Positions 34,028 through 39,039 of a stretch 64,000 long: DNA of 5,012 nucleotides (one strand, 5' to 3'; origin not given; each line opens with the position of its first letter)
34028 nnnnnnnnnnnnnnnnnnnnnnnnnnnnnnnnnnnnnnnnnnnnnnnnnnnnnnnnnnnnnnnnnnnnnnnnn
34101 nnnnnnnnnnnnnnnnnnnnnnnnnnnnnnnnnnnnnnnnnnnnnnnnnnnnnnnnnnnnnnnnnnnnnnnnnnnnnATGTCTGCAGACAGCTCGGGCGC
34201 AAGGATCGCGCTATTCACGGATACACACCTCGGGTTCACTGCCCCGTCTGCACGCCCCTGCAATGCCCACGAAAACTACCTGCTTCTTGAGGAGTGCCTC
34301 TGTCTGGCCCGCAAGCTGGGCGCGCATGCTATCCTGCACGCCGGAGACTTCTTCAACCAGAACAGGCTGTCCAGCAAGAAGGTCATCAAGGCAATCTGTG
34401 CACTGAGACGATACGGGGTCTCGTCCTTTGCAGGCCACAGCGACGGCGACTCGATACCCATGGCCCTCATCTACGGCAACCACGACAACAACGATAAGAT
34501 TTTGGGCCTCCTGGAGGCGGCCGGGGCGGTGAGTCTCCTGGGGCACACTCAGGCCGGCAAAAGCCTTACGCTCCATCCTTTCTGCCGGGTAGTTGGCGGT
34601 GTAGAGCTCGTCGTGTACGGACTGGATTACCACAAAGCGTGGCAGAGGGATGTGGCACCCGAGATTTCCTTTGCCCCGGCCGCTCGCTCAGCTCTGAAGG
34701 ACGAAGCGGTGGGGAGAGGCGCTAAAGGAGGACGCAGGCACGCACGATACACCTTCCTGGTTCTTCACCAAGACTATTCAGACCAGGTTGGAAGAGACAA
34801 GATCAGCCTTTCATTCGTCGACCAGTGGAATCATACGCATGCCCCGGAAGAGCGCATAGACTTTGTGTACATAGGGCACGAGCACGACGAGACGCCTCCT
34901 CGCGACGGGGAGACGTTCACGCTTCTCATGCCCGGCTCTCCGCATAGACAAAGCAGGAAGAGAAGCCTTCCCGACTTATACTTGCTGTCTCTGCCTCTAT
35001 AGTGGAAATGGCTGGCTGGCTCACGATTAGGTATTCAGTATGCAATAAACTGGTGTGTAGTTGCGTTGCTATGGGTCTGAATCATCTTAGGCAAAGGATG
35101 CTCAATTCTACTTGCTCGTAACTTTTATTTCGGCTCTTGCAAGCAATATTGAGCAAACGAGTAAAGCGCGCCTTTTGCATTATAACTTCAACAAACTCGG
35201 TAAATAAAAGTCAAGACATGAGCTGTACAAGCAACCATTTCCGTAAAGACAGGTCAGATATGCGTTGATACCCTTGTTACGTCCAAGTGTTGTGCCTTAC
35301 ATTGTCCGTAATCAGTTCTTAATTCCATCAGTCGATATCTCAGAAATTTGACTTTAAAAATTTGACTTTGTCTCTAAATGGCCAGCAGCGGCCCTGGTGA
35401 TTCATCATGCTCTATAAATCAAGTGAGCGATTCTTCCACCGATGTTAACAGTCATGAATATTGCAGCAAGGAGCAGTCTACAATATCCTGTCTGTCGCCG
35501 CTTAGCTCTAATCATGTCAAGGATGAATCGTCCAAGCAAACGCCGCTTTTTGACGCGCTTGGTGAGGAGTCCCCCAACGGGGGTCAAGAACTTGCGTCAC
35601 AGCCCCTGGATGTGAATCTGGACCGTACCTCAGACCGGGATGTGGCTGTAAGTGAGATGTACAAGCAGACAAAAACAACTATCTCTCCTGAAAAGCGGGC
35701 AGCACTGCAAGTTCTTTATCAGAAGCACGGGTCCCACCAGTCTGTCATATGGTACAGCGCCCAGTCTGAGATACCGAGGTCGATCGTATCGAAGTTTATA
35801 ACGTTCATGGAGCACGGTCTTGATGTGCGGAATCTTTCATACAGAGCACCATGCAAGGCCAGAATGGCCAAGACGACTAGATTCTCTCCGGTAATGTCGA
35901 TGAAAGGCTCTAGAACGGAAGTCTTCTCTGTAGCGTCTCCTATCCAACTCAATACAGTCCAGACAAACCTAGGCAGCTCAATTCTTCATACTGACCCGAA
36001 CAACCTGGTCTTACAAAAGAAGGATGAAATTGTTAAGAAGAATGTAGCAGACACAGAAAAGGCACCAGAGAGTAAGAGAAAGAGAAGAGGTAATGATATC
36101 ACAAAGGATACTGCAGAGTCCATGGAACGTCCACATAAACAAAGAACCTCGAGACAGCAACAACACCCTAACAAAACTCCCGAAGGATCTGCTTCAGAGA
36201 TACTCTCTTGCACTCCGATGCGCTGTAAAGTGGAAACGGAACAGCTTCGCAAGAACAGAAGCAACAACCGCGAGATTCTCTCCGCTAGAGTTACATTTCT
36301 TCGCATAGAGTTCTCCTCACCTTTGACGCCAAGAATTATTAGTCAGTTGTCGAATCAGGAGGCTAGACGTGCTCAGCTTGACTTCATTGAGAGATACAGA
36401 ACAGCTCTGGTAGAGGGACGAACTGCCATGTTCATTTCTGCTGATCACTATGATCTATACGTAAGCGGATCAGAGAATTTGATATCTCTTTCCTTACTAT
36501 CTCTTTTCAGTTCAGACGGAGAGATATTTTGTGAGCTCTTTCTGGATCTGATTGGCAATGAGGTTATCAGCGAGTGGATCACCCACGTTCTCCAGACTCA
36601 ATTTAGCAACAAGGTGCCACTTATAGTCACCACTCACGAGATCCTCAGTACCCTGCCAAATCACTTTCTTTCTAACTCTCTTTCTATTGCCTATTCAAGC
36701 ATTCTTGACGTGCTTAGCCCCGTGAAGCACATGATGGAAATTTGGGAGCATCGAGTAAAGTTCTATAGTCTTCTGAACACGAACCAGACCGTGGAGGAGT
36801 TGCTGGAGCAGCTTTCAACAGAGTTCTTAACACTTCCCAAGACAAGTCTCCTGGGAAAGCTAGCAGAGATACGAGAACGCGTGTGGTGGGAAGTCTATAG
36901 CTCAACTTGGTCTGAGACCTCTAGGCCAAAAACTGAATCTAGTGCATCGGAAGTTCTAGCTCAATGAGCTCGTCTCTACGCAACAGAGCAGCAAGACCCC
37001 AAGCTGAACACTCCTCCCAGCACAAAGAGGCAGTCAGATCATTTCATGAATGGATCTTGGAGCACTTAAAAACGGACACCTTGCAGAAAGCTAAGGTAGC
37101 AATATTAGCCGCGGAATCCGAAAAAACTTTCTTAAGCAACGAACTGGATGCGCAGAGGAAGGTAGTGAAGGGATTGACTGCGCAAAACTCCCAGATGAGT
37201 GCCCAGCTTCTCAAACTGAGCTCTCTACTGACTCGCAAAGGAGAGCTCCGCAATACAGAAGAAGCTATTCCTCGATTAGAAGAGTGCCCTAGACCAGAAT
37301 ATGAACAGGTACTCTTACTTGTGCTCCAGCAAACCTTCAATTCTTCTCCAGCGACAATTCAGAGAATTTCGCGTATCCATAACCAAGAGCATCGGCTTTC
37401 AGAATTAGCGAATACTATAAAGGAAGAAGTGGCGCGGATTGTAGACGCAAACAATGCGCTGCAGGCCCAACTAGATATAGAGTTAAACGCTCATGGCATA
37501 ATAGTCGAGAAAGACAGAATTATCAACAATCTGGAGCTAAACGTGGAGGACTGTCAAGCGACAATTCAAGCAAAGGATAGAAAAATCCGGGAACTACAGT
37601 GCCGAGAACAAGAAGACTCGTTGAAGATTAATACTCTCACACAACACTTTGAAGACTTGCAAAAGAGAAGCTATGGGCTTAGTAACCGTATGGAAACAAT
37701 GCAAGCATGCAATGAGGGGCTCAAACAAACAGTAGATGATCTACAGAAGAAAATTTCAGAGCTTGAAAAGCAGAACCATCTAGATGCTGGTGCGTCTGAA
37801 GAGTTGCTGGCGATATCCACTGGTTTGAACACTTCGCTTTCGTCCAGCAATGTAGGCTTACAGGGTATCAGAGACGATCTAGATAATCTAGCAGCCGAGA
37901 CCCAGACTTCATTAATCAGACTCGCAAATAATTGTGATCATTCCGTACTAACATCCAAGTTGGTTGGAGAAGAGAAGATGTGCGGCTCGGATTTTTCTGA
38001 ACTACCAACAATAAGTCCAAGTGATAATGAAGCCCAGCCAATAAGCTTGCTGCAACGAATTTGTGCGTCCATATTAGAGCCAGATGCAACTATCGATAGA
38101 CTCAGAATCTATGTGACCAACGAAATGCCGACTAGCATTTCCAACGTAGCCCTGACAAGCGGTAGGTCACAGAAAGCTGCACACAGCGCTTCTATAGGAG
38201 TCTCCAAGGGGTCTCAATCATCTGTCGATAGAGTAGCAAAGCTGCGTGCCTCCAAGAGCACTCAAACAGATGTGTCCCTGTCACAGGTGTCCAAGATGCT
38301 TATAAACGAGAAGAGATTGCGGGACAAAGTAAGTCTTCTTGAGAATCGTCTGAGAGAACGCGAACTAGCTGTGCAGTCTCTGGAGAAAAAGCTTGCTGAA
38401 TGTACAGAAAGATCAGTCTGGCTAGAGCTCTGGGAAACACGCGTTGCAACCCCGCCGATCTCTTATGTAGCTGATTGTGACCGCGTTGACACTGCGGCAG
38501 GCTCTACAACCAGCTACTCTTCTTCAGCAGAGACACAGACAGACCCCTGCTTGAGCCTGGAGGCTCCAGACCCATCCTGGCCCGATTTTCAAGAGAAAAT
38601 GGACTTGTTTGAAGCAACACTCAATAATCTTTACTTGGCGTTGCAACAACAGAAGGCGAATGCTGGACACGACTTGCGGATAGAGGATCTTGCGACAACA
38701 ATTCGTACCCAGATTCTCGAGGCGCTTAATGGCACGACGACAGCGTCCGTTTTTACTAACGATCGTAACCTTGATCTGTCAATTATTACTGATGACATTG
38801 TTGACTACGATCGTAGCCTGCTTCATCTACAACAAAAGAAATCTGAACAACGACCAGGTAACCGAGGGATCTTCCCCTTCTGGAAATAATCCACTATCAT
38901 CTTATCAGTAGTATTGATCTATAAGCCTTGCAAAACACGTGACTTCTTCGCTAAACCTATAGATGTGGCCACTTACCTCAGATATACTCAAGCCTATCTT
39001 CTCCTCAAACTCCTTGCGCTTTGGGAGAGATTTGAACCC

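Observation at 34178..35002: Mre11-type nuclease reduced to the phosphoesterase core (274 aa)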

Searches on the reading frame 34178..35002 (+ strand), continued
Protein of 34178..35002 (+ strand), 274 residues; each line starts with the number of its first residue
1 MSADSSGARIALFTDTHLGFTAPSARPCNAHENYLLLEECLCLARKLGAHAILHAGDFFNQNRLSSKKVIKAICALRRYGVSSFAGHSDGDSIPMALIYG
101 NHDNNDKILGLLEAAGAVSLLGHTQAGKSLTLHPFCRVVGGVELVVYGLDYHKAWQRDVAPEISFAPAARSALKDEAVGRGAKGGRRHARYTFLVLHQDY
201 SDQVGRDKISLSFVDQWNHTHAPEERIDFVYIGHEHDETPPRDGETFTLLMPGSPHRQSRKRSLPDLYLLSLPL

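Call 54: predict_structure(alignment_id=A4)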
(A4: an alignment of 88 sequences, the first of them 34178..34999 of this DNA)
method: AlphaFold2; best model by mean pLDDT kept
length: 274 residues; sequences in the alignment: 88
mean_pLDDT: 84.6   pTM: 0.87
mean pLDDT of the five models: 84.6, 84.6, 84.4, 83.1, 82.5
residues with pLDDT >= 90: 155; 70-90: 69; 50-70: 46; < 50: 4
segments of 3 or more residues with pLDDT < 50: 1-3
pLDDT, mean of each block of 10 residues (from residue 1): 68 93 67 88 95 95 88 96 82 94 84 95 81 92 94 75 90 56 74 93 79 96 95 88 94 77 61 70
secondary structure, 60 per line:
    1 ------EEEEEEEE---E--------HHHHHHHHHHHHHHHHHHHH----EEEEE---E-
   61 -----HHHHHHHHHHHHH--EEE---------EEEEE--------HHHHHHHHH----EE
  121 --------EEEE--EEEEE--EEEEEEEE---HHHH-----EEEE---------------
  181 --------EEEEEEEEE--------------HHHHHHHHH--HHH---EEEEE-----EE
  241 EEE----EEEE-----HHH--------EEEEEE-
elements in order: E7-14 H27-46 E51-55 H66-78 E81-83 E93-97 H106-114 E129-132 E135-139 E142-149 H153-156 E162-165 E189-197 H212-220 E229-233 E239-243 E248-251 E268-273

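Call 57: fold_search(model_id=the predicted structure, library=pdb)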
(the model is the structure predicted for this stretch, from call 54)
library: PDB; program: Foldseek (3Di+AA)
matches with E <= 10: 980; with E <= 0.001: 112
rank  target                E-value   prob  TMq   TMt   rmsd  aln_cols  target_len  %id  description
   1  3t1i_A                2.1e-15  1.00  0.70  0.52   7.1       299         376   22  Crystal Structure of Human Mre11: Understanding Tumorigenic Mutations (released 2011-11-30)
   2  4yke_A                2.2e-15  1.00  0.69  0.48   7.2       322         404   21  Crystal structure of eukaryotic Mre11 catalytic domain from Chaetomium thermophilum (released 2015-06-03)
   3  4fcx_B                3.0e-15  1.00  0.69  0.53   7.1       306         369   20  S.pombe Mre11 apoenzym (released 2012-06-20)
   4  3t1i_C                3.8e-15  1.00  0.71  0.53   7.0       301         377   22  Crystal Structure of Human Mre11: Understanding Tumorigenic Mutations (released 2011-11-30)
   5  9q9m_D                3.8e-15  1.00  0.71  0.42   6.3       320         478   23  Cryo-EM structure of human Mre11-Rad50-Nbs1 (MRN) complex bound to DNA and telomeric factor TRF2 (released 2025-10-01)
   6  9q9j_D                4.1e-15  1.00  0.72  0.43   5.9       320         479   23  Cryo-EM structure of human Mre11-Rad50-Nbs1 (MRN) complex bound to DNA and telomeric factor TRF2 fragment (438-542) (released 2025-10-01)
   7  7zr1_A                4.3e-15  1.00  0.69  0.38   7.0       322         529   21  Chaetomium thermophilum Mre11-Rad50-Nbs1 complex bound to ATPyS (composite structure) (released 2023-01-11)
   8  4yke_B                6.2e-15  1.00  0.69  0.48   6.1       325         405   22  Crystal structure of eukaryotic Mre11 catalytic domain from Chaetomium thermophilum (released 2015-06-03)
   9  4fbw_B                1.6e-14  1.00  0.70  0.51   6.7       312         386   21  Crystal structure of an unfused Mre11-Nbs1 complex with two manganese ions per active site (released 2012-06-20)
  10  9q9i_D                1.9e-14  1.00  0.69  0.42   6.5       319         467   23  Cryo-EM structure of human Mre11-Rad50-Nbs1 complex bound to DNA (released 2025-10-01)
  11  3t1i_B                2.1e-14  1.00  0.71  0.53   7.0       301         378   22  Crystal Structure of Human Mre11: Understanding Tumorigenic Mutations (released 2011-11-30)
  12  3t1i_D                2.6e-14  1.00  0.70  0.51   7.0       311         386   22  Crystal Structure of Human Mre11: Understanding Tumorigenic Mutations (released 2011-11-30)
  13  4fcx_A                2.6e-14  1.00  0.69  0.52   6.8       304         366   20  S.pombe Mre11 apoenzym (released 2012-06-20)
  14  9bi5_B                2.6e-14  1.00  0.66  0.45   8.4       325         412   18  Apo form Mre11-Rad50 complex (released 2025-08-06)
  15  9q9k_E                2.8e-14  1.00  0.70  0.42   6.4       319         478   22  Cryo-EM structure of human Mre11-Rad50 (MR) complex bound to DNA and telomeric factor TRF2 fragment (438-542) (released 2025-10-01)
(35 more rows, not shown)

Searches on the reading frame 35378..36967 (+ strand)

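Call 5: search_protein_families(library=pfam, proteins=[window:35378-36967:+], max_evalue=1)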
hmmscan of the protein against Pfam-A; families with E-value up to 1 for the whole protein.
window:35378-36967:+ (529 aa): 2 families
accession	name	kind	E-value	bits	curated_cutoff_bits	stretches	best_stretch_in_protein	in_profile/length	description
PF06825.17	HSBP1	-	0.14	12.5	28.6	1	470-502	5-36/51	Heat shock factor binding protein 1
PF25118.1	EFL1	-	0.48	11.6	30.9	1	211-284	12-82/89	Elongation factor-like GTPase 1-like domain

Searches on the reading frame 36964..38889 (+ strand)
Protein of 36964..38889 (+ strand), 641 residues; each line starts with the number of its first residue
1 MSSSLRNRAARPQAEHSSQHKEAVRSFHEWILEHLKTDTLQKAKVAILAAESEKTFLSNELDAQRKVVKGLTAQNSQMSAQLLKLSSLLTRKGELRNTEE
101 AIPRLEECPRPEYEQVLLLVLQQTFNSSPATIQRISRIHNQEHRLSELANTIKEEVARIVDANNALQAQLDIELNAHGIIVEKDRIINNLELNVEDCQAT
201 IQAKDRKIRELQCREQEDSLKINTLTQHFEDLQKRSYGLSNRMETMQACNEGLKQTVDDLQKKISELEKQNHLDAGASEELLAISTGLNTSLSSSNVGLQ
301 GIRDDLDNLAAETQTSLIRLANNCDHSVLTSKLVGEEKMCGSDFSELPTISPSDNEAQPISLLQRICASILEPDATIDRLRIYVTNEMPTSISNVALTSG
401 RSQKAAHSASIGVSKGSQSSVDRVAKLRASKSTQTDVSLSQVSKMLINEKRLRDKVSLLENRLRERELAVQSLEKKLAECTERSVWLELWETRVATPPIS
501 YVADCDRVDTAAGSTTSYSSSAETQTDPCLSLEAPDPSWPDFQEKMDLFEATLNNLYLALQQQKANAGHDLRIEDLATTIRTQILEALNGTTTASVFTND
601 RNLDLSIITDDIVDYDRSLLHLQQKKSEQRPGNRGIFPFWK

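Call 5: search_protein_families(library=pfam, proteins=[window:36964-38889:+], max_evalue=1)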
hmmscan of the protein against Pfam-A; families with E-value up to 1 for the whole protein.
window:36964-38889:+ (641 aa): 3 families
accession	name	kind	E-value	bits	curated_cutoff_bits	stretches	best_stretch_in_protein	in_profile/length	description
PF00170.26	bZIP_1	-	0.057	14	27.6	1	236-272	28-64/64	bZIP transcription factor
PF04508.17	Pox_A_type_inc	-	0.26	11.7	21.4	0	257-270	3-16/23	Viral A-type inclusion protein repeat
PF10482.14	CtIP_N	-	0.47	10.8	27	1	244-283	3-42/120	Tumour-suppressor protein CtIP N-terminal domain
